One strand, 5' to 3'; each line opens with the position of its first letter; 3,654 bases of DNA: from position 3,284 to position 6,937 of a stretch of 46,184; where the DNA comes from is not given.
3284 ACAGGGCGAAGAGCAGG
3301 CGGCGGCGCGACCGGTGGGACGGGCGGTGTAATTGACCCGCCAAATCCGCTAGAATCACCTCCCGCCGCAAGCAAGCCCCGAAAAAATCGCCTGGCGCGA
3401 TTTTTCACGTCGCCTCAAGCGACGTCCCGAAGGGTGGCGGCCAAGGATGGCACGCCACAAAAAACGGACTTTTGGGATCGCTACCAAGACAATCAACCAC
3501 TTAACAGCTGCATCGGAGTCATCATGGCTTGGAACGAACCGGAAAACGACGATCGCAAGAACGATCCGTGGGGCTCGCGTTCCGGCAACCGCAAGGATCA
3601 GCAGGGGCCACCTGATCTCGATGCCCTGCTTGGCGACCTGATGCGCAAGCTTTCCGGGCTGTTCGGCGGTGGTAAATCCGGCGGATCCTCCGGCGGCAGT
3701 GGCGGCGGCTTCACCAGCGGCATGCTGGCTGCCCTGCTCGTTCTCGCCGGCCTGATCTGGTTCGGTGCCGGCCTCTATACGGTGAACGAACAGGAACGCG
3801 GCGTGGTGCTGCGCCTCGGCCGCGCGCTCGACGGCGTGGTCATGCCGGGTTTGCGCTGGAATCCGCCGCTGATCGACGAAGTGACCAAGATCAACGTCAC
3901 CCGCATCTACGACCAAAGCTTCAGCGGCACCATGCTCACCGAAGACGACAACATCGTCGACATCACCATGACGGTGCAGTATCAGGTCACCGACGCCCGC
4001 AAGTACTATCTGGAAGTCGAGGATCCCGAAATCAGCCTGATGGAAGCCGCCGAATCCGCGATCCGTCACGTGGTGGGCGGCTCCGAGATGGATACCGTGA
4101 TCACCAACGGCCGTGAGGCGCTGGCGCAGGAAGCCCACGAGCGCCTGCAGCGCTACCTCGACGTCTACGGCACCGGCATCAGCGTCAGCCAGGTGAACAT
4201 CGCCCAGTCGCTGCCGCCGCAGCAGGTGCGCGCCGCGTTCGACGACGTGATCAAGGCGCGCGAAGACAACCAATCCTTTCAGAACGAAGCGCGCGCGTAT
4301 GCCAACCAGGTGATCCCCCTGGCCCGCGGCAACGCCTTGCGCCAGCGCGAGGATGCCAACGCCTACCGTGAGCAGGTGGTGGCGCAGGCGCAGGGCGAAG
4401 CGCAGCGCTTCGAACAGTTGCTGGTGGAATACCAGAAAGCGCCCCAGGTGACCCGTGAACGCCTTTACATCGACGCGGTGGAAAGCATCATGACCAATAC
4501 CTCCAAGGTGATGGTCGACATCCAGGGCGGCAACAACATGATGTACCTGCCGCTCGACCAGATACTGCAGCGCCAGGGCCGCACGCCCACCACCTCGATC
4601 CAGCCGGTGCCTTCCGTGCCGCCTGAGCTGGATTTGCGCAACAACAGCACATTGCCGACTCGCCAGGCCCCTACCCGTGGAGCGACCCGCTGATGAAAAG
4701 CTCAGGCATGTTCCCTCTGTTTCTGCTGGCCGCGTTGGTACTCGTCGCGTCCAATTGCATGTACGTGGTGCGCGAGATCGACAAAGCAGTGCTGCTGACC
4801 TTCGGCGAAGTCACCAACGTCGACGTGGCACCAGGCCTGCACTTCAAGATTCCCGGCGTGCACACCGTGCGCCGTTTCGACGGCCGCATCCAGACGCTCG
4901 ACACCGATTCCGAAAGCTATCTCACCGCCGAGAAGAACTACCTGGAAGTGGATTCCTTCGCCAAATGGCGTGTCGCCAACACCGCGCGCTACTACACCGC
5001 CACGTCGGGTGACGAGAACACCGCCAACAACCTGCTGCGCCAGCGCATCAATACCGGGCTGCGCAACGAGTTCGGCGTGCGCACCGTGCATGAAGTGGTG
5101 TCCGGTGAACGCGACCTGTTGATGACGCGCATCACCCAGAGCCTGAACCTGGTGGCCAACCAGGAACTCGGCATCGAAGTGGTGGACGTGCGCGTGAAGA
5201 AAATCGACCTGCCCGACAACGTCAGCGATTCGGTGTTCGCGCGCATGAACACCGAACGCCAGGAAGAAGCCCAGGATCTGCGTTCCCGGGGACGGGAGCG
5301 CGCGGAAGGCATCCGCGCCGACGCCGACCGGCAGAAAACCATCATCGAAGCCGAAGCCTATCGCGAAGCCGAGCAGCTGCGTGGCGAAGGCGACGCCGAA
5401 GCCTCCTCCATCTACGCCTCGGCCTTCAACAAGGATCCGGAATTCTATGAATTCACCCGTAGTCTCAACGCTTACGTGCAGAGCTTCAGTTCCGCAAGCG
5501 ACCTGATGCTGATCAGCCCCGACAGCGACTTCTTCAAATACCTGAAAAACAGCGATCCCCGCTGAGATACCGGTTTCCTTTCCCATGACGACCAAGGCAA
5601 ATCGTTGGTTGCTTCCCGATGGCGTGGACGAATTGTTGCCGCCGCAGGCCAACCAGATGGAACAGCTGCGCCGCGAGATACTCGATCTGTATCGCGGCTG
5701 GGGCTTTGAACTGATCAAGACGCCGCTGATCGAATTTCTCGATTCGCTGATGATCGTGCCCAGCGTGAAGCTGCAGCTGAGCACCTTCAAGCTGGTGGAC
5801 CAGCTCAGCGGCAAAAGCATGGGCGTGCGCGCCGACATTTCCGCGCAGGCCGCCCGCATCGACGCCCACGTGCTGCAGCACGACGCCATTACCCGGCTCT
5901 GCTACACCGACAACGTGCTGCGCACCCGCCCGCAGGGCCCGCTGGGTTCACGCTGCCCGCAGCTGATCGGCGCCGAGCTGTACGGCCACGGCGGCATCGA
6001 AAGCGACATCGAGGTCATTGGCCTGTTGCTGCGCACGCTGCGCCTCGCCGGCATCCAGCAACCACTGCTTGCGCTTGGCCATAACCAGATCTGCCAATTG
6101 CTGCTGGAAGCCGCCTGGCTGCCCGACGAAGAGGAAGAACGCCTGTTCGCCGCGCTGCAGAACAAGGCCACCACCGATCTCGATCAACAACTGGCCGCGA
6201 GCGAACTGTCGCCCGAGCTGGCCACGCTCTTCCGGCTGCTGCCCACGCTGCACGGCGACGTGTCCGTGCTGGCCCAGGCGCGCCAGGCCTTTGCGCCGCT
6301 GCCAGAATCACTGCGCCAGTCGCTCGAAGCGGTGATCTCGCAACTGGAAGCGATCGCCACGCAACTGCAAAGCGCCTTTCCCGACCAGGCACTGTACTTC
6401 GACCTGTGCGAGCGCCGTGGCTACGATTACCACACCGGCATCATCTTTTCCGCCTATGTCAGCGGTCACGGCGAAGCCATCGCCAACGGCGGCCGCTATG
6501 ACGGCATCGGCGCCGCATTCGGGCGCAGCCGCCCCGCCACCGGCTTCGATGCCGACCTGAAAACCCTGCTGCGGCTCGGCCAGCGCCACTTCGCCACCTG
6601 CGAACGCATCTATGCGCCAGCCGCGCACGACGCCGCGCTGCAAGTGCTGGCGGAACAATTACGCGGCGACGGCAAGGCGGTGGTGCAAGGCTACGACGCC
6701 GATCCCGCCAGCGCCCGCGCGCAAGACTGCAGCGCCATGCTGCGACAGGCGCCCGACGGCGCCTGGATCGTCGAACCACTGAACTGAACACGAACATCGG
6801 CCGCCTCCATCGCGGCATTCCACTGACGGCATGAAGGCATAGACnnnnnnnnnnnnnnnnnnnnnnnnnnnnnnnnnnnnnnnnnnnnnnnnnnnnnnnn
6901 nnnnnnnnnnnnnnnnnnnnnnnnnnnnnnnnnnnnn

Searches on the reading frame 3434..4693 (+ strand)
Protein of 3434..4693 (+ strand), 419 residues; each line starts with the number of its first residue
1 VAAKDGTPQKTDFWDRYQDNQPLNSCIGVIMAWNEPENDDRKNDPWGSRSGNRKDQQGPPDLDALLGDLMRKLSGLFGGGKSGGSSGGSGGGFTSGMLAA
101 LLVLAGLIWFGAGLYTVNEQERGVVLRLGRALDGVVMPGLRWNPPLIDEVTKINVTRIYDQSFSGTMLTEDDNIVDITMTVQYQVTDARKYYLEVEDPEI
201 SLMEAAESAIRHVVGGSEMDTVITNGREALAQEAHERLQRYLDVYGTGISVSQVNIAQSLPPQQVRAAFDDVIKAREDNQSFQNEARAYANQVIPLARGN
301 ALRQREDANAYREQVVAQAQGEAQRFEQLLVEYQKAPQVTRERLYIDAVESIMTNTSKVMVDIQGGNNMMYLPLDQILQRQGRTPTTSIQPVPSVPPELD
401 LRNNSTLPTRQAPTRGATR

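Call 17: search_protein_families(library=pfam, proteins=[window:3434-4693:+], max_evalue=0.0001)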
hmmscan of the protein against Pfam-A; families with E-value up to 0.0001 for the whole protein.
window:3434-4693:+ (419 aa): 2 families
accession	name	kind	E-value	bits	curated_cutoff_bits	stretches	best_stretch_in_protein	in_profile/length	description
PF01145.31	Band_7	-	1.3e-30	107.2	23.6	1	116-289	2-175/176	SPFH domain / Band 7 family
PF12221.13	HflK_N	-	7.7e-16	58.2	22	1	31-80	1-44/44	Bacterial membrane protein N terminal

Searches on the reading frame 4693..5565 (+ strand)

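Call 17: search_protein_families(library=pfam, proteins=[window:4693-5565:+], max_evalue=0.0001)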
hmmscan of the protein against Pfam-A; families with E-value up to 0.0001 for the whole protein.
window:4693-5565:+ (290 aa): 1 family
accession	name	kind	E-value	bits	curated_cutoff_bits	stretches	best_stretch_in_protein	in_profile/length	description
PF01145.31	Band_7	-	1.5e-28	100.5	23.6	1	25-197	2-171/176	SPFH domain / Band 7 family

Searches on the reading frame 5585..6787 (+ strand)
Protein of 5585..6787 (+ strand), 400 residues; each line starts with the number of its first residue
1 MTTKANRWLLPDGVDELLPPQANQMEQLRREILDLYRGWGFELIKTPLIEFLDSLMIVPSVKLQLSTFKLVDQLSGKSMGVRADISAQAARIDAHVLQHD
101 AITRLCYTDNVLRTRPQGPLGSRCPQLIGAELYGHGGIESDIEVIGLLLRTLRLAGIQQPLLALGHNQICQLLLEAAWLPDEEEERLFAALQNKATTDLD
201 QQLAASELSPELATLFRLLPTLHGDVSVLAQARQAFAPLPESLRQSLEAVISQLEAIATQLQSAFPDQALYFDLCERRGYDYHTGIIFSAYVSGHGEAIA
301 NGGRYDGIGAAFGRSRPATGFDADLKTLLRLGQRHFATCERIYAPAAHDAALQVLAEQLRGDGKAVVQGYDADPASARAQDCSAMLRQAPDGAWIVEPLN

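Call 17: search_protein_families(library=pfam, proteins=[window:5585-6787:+], max_evalue=0.0001)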
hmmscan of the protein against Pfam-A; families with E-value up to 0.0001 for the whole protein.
window:5585-6787:+ (400 aa): 1 family
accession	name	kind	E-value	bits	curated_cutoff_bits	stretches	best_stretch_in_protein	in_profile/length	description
PF13393.11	tRNA-synt_His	-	2e-99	333.2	25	1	13-328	1-308/308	Histidyl-tRNA synthetase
